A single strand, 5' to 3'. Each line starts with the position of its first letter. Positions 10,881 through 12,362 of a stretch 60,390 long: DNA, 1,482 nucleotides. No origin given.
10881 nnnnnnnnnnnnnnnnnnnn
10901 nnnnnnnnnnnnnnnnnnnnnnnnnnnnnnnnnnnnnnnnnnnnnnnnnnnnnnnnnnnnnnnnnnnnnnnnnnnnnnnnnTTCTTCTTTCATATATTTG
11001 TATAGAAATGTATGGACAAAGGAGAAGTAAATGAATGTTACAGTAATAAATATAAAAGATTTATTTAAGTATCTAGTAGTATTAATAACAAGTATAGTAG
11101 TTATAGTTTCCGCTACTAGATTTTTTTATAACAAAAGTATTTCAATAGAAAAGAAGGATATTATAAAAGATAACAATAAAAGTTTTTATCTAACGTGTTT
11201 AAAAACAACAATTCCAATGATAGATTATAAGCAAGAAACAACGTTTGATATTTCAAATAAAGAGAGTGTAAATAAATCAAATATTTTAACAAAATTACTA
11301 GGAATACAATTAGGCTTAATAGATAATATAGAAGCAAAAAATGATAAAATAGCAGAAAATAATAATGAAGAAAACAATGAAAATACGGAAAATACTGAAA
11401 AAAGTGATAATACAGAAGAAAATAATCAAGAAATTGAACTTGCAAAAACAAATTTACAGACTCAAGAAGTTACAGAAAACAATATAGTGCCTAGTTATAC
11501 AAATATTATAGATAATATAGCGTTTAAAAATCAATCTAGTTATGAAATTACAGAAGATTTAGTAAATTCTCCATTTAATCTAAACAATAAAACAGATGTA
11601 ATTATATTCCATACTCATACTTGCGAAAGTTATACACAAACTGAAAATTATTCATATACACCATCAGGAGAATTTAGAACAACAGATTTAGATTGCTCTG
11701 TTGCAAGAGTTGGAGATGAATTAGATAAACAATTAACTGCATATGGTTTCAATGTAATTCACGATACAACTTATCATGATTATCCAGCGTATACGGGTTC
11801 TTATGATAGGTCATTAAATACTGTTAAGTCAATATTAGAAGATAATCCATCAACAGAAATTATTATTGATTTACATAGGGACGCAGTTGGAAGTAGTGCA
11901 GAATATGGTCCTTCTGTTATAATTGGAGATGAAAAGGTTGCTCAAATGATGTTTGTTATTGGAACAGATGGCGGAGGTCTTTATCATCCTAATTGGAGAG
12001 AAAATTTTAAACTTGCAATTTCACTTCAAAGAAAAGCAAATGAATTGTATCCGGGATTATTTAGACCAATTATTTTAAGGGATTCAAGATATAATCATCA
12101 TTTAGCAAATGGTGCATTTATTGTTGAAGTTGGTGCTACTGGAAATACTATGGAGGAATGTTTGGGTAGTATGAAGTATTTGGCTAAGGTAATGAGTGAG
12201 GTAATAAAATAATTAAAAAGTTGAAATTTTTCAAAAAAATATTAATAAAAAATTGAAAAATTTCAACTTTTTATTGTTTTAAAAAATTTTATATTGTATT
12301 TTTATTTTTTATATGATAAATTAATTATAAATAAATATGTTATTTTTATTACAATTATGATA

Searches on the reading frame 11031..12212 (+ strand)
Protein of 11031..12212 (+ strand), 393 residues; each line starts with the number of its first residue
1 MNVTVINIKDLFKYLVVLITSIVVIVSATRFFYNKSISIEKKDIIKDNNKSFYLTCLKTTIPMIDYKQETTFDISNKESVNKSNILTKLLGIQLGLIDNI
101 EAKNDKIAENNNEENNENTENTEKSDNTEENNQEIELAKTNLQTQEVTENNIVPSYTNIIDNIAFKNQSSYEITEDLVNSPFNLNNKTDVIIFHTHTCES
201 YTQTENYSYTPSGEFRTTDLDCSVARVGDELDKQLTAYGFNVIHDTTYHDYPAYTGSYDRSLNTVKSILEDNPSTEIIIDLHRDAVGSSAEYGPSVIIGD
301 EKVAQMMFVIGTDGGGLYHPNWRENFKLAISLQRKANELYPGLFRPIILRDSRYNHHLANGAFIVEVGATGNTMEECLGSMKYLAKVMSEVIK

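Call 18: search_protein_families(library=pfam, proteins=[window:11031-12212:+], max_evalue=0.00001)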
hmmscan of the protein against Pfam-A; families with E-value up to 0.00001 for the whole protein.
window:11031-12212:+ (393 aa): 1 family
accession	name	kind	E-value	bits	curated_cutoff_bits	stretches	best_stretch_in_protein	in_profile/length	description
PF07454.18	SpoIIP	-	1e-65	222.4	24.4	1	93-389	10-269/269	Stage II sporulation protein P (SpoIIP)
